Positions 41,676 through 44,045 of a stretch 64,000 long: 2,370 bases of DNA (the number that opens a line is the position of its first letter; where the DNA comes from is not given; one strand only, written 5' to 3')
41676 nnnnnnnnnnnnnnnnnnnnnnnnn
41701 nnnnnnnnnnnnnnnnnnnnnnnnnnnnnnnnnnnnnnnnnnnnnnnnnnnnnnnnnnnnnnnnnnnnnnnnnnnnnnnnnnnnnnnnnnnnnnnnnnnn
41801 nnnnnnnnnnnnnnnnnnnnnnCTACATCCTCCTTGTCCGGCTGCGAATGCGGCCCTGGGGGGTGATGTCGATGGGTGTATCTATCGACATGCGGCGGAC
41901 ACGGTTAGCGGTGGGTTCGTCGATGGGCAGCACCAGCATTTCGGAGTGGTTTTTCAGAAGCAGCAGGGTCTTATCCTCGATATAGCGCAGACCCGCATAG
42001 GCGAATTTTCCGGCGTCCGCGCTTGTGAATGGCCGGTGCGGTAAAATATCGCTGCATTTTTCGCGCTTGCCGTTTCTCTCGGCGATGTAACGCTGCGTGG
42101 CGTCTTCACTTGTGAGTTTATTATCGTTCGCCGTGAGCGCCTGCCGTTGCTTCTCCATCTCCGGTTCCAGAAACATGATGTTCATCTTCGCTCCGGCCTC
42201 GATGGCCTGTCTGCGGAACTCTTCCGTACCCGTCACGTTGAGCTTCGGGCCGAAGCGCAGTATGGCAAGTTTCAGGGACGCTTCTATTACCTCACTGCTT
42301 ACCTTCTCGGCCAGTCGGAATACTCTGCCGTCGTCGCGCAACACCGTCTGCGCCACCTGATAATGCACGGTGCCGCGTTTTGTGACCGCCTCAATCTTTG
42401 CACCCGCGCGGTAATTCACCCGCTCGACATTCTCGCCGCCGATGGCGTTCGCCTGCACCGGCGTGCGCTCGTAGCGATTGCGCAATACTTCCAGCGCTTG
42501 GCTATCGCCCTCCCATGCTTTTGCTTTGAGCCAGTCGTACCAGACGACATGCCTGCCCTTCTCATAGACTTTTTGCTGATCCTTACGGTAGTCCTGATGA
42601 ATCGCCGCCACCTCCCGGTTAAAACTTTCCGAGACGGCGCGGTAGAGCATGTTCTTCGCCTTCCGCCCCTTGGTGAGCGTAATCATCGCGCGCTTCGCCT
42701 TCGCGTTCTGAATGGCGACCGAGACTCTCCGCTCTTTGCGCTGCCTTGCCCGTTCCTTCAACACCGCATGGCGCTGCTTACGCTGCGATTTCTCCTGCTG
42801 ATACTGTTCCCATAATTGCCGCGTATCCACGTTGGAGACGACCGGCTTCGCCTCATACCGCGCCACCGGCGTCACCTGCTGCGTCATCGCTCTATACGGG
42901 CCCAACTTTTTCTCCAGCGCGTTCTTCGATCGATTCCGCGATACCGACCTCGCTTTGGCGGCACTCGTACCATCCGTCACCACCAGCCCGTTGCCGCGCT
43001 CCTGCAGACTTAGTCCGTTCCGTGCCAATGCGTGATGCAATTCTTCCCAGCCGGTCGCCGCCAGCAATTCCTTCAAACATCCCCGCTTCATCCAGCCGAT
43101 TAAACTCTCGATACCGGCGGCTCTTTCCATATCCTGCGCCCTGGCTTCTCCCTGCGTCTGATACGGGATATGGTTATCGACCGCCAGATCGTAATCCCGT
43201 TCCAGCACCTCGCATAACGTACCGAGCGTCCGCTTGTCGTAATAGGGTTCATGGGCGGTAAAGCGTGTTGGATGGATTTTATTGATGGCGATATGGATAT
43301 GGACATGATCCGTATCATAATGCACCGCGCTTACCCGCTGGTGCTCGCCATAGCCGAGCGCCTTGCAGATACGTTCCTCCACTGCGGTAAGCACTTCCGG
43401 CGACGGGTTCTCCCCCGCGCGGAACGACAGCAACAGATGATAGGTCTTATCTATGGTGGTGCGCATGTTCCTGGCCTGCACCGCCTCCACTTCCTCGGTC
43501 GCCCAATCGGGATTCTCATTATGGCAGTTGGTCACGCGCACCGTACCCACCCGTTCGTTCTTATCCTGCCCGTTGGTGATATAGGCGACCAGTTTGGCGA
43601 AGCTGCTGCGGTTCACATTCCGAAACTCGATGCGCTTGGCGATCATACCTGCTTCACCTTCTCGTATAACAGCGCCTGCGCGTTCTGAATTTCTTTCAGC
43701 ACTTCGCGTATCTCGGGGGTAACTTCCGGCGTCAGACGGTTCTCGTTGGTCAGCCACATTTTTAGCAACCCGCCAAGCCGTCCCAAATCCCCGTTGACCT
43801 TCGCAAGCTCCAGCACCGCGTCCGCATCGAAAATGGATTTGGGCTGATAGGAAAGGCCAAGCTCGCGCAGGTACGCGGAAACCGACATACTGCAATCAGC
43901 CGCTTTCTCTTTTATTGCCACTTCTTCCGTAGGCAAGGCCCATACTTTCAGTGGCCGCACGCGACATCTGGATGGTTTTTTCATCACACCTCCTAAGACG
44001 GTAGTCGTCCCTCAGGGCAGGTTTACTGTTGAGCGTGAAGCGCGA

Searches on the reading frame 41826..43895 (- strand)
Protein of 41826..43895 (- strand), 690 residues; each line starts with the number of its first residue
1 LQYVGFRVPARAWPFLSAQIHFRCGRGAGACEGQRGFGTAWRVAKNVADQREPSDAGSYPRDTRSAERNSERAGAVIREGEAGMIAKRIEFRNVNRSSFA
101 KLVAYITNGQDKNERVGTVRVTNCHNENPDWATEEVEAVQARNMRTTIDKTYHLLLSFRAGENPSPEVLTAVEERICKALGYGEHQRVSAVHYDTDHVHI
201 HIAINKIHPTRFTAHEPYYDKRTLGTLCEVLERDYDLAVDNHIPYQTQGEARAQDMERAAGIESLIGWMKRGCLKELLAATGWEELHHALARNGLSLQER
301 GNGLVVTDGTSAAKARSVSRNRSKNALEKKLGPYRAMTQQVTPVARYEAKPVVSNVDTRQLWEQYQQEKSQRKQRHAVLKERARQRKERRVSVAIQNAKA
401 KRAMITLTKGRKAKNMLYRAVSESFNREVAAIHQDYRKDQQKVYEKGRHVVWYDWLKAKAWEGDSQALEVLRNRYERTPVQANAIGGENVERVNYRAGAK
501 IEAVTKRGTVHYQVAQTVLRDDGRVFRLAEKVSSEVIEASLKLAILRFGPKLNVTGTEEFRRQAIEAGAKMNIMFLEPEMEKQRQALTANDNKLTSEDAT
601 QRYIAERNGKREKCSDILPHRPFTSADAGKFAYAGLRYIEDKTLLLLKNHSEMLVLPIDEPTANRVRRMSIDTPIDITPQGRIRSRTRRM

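Call 57: search_protein_families(library=pfam, proteins=[window:41826-43895:-], max_evalue=0.00001)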
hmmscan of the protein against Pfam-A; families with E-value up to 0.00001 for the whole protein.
window:41826-43895:- (690 aa): 4 families
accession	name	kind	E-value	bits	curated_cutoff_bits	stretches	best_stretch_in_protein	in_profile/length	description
PF03432.20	Relaxase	-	3.8e-33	115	24.6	1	105-237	1-132/132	MobA/VirD2-like, nuclease domain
PF22863.1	TraI_middle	-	3.6e-30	104.4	27.6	1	250-336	1-88/89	TraI-like middle domain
PF22287.2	TraI-like_C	-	8.1e-27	93.4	28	1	599-684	1-85/85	TraI-like C-terminal domain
PF18821.6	LPD7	-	2.4e-13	50.3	27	1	503-587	6-91/92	Large polyvalent protein-associated domain 7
